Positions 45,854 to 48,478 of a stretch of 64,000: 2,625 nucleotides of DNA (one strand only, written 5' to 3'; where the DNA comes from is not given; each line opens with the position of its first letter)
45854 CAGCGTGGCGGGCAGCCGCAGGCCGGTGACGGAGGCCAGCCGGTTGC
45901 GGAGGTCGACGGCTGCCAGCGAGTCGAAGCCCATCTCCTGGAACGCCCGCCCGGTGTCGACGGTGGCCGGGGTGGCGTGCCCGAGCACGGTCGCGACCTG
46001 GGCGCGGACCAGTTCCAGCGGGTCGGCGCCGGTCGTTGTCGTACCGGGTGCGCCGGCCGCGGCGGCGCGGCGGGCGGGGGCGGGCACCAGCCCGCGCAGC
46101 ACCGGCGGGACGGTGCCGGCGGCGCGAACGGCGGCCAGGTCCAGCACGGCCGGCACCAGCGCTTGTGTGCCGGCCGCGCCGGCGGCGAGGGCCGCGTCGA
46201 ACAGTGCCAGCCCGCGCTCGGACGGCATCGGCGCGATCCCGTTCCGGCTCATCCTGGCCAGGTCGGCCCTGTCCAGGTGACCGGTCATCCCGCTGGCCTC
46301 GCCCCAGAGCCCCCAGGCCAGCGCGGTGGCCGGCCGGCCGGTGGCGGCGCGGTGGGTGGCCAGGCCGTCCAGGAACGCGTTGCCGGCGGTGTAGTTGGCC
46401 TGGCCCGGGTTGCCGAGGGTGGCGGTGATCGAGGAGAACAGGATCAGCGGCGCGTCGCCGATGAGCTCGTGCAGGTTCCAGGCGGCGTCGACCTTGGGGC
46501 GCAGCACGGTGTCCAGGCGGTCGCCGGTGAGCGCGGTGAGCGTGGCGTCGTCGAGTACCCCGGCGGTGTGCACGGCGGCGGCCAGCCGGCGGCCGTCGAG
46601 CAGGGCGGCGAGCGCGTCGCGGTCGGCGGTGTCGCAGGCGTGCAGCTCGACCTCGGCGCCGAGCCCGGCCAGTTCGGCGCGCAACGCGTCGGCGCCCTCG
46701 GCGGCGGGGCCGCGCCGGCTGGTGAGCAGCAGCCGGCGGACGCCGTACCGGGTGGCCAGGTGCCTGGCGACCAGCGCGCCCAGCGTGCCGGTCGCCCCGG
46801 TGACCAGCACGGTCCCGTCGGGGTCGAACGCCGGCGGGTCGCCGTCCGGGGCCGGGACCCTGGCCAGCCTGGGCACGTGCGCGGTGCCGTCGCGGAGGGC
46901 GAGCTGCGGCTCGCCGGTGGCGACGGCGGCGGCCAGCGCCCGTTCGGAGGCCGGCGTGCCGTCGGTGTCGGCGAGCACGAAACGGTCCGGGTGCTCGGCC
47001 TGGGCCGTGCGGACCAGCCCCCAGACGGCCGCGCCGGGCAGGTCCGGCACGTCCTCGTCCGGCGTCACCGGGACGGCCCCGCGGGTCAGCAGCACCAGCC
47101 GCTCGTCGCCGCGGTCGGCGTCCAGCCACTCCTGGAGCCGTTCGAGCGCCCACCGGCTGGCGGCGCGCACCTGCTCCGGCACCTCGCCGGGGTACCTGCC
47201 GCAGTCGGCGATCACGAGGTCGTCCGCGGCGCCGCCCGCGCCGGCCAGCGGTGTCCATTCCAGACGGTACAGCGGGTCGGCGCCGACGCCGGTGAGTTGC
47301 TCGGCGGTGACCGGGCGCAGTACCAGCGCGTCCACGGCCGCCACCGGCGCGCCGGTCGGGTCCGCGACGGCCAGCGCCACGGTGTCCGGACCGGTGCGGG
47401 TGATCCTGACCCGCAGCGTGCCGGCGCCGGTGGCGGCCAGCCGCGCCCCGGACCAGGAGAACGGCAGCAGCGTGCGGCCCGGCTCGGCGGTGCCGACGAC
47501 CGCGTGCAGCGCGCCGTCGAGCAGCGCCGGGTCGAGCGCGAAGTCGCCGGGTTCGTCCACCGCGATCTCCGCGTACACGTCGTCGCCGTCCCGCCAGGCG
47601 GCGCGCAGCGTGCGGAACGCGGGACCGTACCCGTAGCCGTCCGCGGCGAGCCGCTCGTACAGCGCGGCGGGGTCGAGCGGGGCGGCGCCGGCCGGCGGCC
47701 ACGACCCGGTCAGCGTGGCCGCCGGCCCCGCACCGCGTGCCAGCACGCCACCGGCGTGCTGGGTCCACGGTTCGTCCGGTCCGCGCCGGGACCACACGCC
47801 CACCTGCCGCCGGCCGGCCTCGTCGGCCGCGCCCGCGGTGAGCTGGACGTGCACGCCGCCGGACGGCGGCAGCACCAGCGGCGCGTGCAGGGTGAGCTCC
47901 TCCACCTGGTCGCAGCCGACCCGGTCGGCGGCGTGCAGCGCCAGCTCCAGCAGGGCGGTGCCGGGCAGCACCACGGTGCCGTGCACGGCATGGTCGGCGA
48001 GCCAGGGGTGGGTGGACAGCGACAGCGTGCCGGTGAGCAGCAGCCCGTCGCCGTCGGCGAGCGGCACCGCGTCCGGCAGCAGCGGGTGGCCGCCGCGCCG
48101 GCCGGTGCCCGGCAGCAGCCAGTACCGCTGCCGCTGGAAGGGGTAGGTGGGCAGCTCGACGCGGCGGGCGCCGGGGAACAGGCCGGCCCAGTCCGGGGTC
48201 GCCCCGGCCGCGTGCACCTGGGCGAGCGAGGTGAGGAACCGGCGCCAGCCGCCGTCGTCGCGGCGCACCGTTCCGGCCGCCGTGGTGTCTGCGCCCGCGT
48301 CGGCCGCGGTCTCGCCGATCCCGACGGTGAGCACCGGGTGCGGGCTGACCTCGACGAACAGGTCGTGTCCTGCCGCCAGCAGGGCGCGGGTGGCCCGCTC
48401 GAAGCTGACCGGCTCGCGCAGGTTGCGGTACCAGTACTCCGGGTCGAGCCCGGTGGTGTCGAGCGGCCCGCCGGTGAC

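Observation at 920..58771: One co-directional, translationally coupled tetronate + modular PKS gene string (~58 kb, 13 genes)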

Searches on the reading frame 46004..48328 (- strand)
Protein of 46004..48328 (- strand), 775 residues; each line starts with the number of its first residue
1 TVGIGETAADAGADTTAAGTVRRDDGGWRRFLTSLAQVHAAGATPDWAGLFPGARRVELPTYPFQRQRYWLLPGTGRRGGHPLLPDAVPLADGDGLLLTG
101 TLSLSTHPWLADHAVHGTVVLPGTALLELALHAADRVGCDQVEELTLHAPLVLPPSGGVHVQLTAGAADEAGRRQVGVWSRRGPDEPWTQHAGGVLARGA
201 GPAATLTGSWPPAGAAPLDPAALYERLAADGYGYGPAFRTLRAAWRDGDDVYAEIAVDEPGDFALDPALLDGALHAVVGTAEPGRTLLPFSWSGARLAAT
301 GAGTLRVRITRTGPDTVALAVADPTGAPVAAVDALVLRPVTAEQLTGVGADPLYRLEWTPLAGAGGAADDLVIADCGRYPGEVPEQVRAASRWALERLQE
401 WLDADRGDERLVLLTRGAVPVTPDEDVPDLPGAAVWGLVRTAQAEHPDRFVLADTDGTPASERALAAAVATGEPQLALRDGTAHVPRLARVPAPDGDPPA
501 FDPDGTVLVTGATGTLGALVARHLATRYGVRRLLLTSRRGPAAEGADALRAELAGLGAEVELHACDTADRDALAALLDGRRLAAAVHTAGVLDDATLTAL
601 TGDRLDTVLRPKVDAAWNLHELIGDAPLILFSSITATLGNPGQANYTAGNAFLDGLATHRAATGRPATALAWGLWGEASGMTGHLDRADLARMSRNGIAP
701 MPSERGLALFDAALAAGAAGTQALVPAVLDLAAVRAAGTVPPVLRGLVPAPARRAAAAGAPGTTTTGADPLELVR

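Call 9: search_protein_families(library=pfam, proteins=[window:46004-48328:-], max_evalue=0.001)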
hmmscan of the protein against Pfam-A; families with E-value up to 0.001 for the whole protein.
window:46004-48328:- (775 aa): 6 families
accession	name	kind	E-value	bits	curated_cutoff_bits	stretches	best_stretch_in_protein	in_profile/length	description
PF08659.16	KR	-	3.3e-51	174.2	22.6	1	505-676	1-179/180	KR domain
PF21089.3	PKS_DH_N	-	3.2e-31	107.8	27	1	81-181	1-103/103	Polyketide synthase dehydratase domain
PF22953.2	SpnB_Rossmann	-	1.1e-25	91.3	27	1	391-488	72-170/170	Polyketide synthase extender module SpnB, Rossmann fold domain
PF14765.12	PS-DH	-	2.1e-21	76.6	23.7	1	205-345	4-164/166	Polyketide synthase dehydratase N-terminal domain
PF00106.31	adh_short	-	1.7e-06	28.1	26.6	1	506-659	2-162/195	short chain dehydrogenase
PF01370.27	Epimerase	-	2.7e-06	27.4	20.9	1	507-592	1-75/240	NAD dependent epimerase/dehydratase family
